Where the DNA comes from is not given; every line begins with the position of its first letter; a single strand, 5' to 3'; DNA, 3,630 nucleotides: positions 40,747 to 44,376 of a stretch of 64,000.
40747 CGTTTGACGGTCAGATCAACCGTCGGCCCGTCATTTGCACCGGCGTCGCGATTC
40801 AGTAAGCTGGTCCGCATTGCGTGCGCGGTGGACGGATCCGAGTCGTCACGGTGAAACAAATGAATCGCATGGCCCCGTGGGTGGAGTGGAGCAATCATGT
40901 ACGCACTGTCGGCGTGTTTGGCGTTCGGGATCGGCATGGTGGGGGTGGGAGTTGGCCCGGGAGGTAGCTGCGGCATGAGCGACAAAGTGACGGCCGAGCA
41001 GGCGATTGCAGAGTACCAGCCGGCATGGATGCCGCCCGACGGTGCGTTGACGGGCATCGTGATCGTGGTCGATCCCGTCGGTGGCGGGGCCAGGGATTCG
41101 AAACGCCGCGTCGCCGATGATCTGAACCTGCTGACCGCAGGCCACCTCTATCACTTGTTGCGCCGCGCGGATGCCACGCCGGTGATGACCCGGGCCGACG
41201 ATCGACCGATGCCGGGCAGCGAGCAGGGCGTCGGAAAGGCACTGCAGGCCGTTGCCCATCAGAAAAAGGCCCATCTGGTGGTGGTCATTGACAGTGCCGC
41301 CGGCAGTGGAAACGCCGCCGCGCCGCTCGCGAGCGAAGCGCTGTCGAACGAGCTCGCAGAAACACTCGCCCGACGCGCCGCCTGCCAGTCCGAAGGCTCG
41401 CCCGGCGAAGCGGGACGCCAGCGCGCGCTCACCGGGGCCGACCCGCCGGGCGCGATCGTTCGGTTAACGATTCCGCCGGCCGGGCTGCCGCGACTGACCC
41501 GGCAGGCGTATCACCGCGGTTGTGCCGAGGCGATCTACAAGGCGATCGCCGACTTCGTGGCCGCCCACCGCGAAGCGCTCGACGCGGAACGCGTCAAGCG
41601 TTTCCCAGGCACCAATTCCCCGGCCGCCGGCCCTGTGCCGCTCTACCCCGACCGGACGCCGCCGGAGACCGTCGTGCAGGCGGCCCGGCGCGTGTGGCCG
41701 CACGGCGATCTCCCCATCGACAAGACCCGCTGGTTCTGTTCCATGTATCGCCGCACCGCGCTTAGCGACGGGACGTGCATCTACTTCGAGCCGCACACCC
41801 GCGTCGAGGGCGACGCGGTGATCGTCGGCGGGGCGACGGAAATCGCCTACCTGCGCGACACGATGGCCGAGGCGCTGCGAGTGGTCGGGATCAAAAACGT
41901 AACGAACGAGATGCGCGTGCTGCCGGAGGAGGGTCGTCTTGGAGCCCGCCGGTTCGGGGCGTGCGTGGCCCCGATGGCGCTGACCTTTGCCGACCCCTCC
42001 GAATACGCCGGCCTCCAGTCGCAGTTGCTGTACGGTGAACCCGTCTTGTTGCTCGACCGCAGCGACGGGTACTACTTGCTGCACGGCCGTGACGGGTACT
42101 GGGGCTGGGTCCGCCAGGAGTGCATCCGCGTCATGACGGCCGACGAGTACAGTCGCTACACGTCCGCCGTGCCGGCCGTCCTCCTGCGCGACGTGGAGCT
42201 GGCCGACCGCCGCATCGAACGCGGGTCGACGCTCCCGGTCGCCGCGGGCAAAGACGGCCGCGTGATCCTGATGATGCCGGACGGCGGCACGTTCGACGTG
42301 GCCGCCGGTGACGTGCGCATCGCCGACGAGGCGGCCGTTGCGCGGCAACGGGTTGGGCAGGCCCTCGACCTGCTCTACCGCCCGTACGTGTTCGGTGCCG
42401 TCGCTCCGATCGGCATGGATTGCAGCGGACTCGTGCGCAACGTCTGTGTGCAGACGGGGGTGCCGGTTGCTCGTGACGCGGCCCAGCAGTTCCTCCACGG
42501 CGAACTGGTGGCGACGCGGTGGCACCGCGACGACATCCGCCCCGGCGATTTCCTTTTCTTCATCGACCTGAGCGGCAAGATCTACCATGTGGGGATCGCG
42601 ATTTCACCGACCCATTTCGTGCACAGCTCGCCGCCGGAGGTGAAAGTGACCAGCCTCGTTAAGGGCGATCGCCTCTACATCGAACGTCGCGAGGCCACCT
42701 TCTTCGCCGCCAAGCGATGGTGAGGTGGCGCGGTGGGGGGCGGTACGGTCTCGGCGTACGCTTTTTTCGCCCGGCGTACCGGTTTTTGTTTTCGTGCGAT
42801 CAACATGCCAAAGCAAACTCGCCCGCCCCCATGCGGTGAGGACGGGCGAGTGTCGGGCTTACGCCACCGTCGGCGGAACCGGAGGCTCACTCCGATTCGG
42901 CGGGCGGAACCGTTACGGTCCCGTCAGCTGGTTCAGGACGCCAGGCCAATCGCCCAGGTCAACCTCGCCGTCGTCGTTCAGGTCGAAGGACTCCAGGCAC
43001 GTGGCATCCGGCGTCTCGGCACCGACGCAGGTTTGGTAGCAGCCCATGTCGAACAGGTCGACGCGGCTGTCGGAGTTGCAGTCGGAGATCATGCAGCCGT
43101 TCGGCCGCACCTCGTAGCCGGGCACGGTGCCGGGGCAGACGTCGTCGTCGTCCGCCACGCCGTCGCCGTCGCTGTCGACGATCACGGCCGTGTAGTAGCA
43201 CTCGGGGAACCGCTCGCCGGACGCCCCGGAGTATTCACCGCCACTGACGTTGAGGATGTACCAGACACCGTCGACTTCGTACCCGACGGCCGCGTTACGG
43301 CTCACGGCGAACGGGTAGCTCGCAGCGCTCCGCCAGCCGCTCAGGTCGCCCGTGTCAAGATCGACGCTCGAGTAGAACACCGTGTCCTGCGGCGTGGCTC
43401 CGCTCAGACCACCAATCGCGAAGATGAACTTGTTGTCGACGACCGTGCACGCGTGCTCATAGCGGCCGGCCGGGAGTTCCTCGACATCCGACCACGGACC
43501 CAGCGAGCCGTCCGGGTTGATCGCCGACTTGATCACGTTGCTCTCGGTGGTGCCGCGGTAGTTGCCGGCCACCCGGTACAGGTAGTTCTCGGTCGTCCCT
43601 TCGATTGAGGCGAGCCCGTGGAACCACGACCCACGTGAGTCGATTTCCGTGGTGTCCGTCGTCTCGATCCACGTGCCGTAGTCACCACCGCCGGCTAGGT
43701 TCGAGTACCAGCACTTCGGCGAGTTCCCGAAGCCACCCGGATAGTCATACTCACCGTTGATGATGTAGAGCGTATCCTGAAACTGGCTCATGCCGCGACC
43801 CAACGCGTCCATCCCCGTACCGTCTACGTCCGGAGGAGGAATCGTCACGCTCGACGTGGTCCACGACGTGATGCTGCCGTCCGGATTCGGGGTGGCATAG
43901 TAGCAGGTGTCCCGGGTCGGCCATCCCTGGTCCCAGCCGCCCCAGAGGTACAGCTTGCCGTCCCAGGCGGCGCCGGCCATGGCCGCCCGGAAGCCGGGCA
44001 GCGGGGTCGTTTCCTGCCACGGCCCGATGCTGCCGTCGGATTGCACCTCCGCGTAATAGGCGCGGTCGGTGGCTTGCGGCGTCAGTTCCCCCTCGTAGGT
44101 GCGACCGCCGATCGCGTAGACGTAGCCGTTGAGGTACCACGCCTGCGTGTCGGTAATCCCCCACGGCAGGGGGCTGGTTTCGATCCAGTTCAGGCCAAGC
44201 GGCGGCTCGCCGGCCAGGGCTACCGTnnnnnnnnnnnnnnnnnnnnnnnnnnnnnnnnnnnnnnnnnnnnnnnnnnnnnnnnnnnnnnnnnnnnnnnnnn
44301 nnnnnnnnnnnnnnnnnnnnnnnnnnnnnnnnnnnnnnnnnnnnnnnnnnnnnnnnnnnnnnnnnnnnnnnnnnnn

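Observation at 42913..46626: Two inverted paralogous giant proteins share a ~900-aa N-terminal module with different C-terminal domains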

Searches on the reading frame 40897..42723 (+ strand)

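Call 11: search_protein_families(library=pfam, proteins=[window:40897-42723:+], max_evalue=0.001)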
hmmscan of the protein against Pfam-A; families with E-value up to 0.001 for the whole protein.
window:40897-42723:+ (608 aa): 3 families
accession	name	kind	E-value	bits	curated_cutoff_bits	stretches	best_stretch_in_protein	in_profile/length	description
PF00877.26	NLPC_P60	-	1.6e-14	54.2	23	1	495-587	2-91/105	NlpC/P60 family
PF18348.7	SH3_16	-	3.9e-08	33.4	25.8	1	365-407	3-46/49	Bacterial dipeptidyl-peptidase Sh3 domain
PF08239.17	SH3_3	-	0.00072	20.1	27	0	366-410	8-53/54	Bacterial SH3 domain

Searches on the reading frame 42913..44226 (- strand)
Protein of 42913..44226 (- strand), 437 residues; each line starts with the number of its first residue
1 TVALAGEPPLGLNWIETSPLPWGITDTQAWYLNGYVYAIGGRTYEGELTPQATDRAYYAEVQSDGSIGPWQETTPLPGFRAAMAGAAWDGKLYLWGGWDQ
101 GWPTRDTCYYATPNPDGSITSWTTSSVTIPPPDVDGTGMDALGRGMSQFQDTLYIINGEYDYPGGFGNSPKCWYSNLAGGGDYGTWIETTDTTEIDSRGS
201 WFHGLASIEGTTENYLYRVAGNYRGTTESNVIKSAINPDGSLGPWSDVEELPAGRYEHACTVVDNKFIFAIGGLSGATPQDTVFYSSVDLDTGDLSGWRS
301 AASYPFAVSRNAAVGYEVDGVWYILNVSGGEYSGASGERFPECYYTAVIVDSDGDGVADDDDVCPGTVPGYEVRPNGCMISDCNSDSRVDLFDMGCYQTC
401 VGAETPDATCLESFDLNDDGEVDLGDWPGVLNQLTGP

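Call 49: search_solved_structures(query=window:42913-44226:-, max_evalue=0.01)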
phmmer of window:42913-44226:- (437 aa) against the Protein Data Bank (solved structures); distinct sequences matched with E-value up to 0.01: 9.
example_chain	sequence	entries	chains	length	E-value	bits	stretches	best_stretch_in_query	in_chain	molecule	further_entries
7onh_A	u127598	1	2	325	2.9e-10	42.8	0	13-111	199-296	SAKe6BE-L3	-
7pvp_A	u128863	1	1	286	4.9e-08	35.4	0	14-100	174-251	SAKe6BC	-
7on6_A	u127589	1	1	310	1.6e-06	30.4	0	14-122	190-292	SAKe6AE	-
8pjw_A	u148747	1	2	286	3.6e-06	29.3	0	219-283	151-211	SAKe6FE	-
8khp_A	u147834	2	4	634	1.6e-05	27.2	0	13-109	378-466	Kelch-like protein 22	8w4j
8k8t_K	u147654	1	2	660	1.9e-05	26.9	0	13-109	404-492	Kelch-like protein 22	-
7qzq_A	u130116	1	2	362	0.00044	22.4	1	13-98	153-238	Kelch repeat and BTB domain-containing protein 12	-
2woz_A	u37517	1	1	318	0.00092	21.4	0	8-99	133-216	KELCH REPEAT AND BTB DOMAIN-CONTAINING PROTEIN 10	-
9tsn_A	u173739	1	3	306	0.001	21.2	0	28-128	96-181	Kelch protein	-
